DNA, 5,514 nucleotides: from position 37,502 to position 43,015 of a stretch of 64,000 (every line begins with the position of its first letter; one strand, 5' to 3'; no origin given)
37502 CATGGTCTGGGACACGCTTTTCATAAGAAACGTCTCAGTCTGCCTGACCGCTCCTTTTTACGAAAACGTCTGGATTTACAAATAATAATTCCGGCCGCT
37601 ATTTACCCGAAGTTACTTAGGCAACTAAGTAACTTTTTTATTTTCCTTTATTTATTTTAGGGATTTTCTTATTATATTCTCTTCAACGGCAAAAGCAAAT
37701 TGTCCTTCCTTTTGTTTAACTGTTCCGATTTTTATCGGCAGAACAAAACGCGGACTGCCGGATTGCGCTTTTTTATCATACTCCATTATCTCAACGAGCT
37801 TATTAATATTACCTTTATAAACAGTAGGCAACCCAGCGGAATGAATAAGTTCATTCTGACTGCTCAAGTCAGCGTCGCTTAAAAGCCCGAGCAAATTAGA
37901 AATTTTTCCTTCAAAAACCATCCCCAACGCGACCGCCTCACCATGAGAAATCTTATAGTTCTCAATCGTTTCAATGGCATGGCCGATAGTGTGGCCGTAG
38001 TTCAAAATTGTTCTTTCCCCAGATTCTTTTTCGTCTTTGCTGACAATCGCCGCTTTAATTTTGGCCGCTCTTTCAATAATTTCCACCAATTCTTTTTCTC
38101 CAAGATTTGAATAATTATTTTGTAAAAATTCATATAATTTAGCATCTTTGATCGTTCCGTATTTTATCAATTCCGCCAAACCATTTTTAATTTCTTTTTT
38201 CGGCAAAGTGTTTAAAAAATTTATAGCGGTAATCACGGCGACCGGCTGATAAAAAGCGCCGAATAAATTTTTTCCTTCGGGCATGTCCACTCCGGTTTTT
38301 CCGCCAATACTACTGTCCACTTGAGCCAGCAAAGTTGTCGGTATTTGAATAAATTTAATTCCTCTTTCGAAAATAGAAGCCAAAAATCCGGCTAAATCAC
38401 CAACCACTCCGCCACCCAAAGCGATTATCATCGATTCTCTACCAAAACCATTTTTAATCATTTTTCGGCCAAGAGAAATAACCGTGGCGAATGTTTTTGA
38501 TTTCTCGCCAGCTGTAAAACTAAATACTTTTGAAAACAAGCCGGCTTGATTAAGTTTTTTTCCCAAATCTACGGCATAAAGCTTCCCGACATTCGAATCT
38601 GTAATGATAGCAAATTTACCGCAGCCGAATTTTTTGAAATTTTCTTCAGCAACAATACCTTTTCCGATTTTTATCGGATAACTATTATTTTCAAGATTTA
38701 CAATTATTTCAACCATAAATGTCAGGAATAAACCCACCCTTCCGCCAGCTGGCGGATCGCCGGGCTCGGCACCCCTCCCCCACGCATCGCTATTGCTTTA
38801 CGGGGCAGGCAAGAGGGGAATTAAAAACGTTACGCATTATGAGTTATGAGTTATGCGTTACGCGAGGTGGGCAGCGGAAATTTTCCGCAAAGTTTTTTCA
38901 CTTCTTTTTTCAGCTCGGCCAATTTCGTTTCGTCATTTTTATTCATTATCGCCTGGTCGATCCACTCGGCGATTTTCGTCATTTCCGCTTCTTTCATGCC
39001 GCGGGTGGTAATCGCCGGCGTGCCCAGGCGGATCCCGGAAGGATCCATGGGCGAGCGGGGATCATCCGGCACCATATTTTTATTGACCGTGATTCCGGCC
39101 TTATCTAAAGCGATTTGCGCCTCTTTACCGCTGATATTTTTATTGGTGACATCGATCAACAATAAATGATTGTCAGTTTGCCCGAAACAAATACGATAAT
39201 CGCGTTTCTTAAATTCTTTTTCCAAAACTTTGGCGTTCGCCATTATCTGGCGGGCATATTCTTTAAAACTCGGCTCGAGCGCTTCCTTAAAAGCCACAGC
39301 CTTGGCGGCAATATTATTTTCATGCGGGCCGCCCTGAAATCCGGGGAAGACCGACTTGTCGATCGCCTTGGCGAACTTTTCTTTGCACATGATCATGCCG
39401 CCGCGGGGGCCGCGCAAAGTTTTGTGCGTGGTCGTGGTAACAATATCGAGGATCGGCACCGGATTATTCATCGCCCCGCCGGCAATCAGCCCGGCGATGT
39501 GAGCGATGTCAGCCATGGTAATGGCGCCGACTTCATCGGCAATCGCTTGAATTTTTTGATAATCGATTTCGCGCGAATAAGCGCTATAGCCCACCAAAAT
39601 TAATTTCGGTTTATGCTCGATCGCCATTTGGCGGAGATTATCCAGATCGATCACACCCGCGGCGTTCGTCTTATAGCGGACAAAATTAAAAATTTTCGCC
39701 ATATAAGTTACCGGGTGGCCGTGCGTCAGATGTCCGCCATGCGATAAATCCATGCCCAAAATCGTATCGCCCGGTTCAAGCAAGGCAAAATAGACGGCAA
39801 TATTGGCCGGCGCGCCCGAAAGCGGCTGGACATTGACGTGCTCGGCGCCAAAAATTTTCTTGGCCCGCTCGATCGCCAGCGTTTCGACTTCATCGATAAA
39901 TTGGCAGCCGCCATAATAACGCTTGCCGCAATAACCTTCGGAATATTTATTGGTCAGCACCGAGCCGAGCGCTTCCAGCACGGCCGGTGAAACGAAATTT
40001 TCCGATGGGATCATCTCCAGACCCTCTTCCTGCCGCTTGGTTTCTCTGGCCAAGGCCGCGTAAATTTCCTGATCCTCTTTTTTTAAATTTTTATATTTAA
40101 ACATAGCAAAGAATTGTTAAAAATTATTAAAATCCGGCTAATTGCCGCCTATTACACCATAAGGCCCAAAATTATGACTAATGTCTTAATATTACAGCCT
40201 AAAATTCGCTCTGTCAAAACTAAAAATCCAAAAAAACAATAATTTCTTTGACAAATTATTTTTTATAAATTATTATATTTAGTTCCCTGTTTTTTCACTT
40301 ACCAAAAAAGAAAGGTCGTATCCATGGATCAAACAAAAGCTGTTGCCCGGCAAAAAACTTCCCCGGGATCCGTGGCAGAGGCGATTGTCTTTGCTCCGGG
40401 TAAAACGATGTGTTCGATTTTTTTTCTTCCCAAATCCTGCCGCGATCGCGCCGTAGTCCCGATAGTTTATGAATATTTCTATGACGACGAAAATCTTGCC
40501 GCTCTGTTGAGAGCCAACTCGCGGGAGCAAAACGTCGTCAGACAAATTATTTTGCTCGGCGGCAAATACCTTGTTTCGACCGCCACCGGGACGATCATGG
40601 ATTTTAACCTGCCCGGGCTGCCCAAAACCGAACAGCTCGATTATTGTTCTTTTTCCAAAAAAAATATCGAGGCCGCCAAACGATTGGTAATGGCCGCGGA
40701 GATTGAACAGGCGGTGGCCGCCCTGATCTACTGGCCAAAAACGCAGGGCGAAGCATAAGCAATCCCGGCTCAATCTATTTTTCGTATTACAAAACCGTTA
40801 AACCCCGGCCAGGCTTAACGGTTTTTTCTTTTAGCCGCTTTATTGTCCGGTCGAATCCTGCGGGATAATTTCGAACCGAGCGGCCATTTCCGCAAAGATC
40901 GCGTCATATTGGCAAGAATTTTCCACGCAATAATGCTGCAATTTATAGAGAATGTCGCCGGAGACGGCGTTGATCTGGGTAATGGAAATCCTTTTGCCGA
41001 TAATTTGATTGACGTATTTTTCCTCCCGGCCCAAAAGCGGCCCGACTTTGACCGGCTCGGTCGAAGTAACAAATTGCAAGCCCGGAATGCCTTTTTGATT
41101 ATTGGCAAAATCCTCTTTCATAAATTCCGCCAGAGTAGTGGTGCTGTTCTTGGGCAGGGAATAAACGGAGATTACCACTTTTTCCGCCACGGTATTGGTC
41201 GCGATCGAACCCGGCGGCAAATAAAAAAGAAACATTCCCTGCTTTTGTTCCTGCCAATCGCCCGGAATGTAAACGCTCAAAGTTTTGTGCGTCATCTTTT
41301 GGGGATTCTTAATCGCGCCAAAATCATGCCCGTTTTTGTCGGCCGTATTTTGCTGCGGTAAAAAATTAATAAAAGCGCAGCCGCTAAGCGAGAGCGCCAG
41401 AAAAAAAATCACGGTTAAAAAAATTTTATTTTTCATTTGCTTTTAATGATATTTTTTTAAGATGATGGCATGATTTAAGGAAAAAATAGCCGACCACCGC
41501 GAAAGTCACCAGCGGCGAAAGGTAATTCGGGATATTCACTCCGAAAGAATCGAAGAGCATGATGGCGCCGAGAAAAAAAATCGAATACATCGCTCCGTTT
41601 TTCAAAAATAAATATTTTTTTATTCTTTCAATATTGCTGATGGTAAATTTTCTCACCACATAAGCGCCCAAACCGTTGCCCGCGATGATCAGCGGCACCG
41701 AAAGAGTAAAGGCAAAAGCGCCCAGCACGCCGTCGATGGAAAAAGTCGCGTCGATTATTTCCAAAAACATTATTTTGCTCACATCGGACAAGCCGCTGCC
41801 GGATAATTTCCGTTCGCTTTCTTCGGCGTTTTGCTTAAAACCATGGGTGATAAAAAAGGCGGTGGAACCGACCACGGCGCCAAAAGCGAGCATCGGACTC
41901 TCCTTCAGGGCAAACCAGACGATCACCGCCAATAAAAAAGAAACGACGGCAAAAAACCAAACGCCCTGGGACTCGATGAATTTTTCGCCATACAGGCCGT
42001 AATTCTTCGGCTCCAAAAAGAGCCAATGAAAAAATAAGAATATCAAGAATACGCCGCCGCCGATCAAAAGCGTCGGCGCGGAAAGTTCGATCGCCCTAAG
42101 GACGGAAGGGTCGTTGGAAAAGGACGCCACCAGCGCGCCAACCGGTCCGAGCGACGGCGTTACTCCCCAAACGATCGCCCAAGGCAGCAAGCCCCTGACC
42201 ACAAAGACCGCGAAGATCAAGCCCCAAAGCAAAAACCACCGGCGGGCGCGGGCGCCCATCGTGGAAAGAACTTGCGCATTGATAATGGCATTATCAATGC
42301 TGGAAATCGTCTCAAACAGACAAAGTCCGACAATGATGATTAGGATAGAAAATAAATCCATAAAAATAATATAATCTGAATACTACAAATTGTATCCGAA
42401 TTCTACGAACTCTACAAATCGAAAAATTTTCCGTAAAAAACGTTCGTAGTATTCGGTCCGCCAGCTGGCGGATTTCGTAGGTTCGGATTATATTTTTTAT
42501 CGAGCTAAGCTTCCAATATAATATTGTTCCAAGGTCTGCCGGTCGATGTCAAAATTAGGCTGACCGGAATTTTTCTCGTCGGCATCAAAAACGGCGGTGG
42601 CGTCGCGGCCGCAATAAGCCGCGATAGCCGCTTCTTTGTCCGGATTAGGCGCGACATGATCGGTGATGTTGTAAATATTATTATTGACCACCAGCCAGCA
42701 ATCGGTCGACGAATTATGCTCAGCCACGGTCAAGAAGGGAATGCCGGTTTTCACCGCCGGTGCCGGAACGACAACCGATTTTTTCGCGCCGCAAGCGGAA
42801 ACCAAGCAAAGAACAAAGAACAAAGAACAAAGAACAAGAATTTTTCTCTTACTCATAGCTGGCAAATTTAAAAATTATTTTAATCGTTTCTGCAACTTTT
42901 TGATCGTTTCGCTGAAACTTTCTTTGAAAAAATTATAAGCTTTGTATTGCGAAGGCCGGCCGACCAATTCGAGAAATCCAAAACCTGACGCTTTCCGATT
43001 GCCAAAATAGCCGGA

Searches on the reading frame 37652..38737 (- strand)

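Call 86: search_protein_families(library=pfam, proteins=[window:37652-38737:-], max_evalue=0.00001)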
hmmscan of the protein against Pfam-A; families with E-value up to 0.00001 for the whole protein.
window:37652-38737:- (361 aa): 3 families
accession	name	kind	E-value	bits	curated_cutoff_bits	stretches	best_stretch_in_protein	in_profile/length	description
PF01761.26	DHQ_synthase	-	1.5e-45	154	24.2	1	73-184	3-114/115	3-dehydroquinate synthase N-terminal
PF24621.2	DHQS_C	-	1.7e-45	154.9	27.6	1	186-324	1-144/144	3-dehydroquinate synthase C-terminal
PF13685.12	Fe-ADH_2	-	1.7e-06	28.5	28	1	35-136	15-108/149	Iron-containing alcohol dehydrogenase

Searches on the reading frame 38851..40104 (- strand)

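Call 86: search_protein_families(library=pfam, proteins=[window:38851-40104:-], max_evalue=0.00001)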
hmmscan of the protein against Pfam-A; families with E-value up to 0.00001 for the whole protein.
window:38851-40104:- (417 aa): 2 families
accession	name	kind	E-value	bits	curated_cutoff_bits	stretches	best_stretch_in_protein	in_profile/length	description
PF00464.25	SHMT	-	5.2e-161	536.1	27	1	7-382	1-399/399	Serine hydroxymethyltransferase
PF00155.27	Aminotran_1_2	-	4.9e-10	39.6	19.7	1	64-372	38-356/361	Aminotransferase class I and II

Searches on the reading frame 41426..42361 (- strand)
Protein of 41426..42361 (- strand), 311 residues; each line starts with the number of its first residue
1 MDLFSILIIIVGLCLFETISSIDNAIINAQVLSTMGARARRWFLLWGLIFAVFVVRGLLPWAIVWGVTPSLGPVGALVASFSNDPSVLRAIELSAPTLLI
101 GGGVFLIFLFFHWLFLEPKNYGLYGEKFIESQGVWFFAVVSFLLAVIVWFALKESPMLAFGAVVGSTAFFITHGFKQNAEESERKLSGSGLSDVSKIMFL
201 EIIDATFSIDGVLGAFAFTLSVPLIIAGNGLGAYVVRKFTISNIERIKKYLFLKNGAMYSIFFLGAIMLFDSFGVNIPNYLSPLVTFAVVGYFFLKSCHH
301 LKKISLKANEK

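Call 12: search_protein_families(library=pfam, proteins=[window:41426-42361:-])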
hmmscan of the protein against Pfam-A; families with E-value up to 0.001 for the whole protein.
window:41426-42361:- (311 aa): 2 families
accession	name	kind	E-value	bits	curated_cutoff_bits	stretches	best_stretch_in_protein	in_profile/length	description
PF04332.21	DUF475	-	6.7e-39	134.9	27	1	22-298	1-287/293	Protein of unknown function (DUF475)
PF03741.22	TerC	-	2.7e-16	60.3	27.8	1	13-271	3-177/178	Integral membrane protein TerC family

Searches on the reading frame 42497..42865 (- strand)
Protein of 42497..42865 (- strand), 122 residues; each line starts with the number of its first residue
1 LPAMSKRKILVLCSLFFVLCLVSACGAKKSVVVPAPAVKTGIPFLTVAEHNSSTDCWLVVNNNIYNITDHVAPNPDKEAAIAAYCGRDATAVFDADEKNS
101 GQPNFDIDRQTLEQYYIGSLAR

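Call 12: search_protein_families(library=pfam, proteins=[window:42497-42865:-])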
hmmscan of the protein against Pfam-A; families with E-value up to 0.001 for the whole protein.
window:42497-42865:- (122 aa): 1 family
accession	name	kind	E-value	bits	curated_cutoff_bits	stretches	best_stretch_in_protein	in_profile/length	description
PF00173.33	Cyt-b5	-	7.8e-12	45.5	23.7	1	47-120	5-73/74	Cytochrome b5-like Heme/Steroid binding domain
